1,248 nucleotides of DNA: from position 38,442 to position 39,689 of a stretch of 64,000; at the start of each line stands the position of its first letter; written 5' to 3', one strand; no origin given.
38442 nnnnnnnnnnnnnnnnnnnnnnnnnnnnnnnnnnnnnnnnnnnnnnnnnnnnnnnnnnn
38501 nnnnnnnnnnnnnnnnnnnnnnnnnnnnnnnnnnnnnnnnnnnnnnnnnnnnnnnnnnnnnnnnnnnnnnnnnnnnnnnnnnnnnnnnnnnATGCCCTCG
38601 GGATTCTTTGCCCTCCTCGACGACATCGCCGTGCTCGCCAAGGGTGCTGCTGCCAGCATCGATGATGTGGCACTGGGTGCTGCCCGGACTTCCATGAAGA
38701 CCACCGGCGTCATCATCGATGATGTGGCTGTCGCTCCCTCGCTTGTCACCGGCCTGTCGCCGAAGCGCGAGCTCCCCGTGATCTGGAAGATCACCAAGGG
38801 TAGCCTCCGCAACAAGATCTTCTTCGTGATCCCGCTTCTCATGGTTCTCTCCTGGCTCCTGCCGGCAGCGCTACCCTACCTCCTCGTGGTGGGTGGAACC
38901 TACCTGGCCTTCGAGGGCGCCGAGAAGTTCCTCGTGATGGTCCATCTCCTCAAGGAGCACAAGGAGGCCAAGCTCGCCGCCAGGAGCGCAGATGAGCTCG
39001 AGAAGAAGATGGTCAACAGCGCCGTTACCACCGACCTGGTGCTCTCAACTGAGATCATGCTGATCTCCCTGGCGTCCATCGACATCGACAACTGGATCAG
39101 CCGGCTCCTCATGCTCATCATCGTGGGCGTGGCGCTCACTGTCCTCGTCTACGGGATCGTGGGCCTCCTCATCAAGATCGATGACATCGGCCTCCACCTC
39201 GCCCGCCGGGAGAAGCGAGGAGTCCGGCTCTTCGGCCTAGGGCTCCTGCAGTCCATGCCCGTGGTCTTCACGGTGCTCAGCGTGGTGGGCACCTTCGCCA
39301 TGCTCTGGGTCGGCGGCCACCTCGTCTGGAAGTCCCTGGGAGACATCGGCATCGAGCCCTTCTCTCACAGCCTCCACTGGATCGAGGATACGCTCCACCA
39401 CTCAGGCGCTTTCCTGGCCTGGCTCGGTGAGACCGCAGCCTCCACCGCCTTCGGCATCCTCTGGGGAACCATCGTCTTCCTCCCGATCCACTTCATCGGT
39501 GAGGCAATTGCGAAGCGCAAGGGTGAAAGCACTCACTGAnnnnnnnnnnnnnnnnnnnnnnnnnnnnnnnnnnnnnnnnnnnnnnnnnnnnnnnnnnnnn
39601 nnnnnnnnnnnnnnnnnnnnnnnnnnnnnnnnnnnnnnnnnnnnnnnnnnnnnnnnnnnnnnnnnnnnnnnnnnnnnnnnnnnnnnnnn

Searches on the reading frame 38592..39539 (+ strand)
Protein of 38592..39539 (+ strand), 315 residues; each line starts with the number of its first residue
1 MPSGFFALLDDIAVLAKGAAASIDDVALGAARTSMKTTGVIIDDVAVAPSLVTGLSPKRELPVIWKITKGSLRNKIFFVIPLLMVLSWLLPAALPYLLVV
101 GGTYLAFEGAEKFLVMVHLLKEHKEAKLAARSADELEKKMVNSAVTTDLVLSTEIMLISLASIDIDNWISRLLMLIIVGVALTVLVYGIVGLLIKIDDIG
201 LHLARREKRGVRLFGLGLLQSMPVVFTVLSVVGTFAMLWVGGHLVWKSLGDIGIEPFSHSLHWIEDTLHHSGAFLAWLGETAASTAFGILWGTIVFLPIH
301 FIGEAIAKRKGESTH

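Call 12: search_protein_families(library=pfam, proteins=[window:38592-39539:+], max_evalue=0.01)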
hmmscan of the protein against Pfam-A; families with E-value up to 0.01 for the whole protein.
window:38592-39539:+ (315 aa): 1 family
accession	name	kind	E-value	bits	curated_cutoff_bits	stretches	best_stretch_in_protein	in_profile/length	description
PF05661.17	DUF808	-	2e-103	346.1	28.4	1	3-296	1-300/302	Protein of unknown function (DUF808)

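Call 35: find_related_loci(query=window:38592-39539:+, collection=genome_contigs, flank=2000)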
Query window:38592-39539:+ (315 aa) in genome_contigs; peptide patterns used: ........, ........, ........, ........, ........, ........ (x = any residue, [..] = any of these).
245 stretches matched a pattern; 117 encode a relative of the query (tblastn E <= 1e-3); the best 80 are kept; 80 distinct loci.
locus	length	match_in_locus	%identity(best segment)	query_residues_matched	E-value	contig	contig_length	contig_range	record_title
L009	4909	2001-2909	50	1-302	9e-85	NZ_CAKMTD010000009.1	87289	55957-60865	Rothia nasimurium strain 136RC1, whole genome shotgun sequence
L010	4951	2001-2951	50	1-315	1e-83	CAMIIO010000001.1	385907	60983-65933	MAG: uncultured Rothia sp. isolate dXfDHHuY2Z_bin.2.MAG genome assembly, contig: NODE_1_length_385907_cov_11.504572, who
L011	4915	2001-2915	49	1-302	3e-79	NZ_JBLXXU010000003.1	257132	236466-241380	Rothia sp. P4278 3, whole genome shotgun sequence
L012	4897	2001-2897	45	1-302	6e-79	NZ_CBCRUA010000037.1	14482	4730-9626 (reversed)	Corynebacterium falsenii strain CIP105466T isolate CIP105466T NODE_0037, whole genome shotgun sequence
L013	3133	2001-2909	50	1-302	9e-79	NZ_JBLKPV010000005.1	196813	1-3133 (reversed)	Rothia nasimurium strain D24 .0005, whole genome shotgun sequence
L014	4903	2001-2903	47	1-295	1e-78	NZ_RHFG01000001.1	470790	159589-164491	Brevibacterium sp. S22 NODE_1_length_470790_cov_126.916212, whole genome shotgun sequence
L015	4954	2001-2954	47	1-315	3e-78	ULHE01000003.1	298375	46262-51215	Corynebacterium lactis strain Corynebacterium lactis S064 genome assembly, contig: NODE_3, whole genome shotgun sequence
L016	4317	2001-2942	46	3-314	5e-78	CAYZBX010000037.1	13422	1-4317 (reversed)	MAG TPA_asm: uncultured Micrococcaceae bacterium isolate SRP187154_co1_266 genome assembly, contig: NODE_6063_length_134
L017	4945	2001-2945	48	1-315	8e-78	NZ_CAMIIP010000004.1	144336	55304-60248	MAG: uncultured Rothia sp. isolate IqeGVnoZef_bin.4.MAG NODE_49_length_144336_cov_72.438831, whole genome shotgun sequen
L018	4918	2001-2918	49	1-302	7e-77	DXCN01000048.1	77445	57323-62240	MAG TPA_asm: Candidatus Rothia avicola isolate ChiHjej12B11-9195 ChiHjej12B11M5__C253824_L77445_SAMN08009878, whole geno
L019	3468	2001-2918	49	1-302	8e-77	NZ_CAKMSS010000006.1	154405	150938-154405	Rothia nasimurium strain 37QC2O2, whole genome shotgun sequence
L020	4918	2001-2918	49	1-302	4e-76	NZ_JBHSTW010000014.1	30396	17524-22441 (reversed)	Rothia nasimurium strain CCUG 35957 GCM70027000_16, whole genome shotgun sequence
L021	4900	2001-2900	48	1-295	3e-76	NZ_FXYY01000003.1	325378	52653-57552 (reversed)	Brevibacterium linens ATCC 9172, whole genome shotgun sequence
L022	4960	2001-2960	46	1-315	5e-76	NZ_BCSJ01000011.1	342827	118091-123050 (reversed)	Brevibacterium epidermidis NBRC 14811, whole genome shotgun sequence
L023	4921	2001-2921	50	1-302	1e-75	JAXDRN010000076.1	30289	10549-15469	MAG: Rothia sp. (in: high G+C Gram-positive bacteria) isolate SUG2228 k141_1134359, whole genome shotgun sequence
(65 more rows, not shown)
